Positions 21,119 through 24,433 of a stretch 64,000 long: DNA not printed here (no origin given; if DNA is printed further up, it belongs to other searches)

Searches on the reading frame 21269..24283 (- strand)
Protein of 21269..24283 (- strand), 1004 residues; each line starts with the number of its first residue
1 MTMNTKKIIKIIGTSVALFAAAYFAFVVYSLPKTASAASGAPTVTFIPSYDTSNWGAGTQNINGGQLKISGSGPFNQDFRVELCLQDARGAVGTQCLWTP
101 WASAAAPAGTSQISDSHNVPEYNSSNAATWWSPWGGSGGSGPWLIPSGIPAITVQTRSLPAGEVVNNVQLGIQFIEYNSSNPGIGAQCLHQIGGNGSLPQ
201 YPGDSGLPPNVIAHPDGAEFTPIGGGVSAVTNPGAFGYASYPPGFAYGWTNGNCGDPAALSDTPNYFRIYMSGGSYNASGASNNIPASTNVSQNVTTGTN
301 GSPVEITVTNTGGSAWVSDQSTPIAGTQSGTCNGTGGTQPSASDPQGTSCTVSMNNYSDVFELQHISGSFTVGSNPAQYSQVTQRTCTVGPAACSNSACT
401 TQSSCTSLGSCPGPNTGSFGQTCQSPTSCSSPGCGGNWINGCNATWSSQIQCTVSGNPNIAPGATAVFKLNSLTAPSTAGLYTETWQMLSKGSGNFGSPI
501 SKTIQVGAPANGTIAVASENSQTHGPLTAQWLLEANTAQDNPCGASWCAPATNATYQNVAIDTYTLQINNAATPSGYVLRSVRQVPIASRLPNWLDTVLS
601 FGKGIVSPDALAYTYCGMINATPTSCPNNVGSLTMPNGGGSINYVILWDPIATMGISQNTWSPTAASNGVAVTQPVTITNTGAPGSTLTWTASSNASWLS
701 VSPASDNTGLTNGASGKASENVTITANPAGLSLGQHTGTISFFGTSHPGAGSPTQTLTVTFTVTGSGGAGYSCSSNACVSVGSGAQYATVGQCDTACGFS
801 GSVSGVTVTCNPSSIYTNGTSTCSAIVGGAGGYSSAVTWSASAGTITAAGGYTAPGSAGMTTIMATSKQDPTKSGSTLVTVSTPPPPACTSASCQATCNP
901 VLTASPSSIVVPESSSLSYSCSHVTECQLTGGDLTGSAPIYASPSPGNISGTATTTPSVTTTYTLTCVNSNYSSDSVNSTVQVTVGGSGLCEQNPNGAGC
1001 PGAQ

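Call 6: search_protein_families(library=pfam, proteins=[window:21269-24283:-], max_evalue=0.01)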
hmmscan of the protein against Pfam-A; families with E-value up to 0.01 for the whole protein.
window:21269-24283:- (1004 aa): 2 families
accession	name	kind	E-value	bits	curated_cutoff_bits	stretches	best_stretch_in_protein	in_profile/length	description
PF16158.11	N_BRCA1_IG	-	2.3e-05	25.3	28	1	454-506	57-108/108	Ig-like domain from next to BRCA1 gene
PF19190.6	BACON_2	-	0.0006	20.1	25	1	673-743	20-82/94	Viral BACON domain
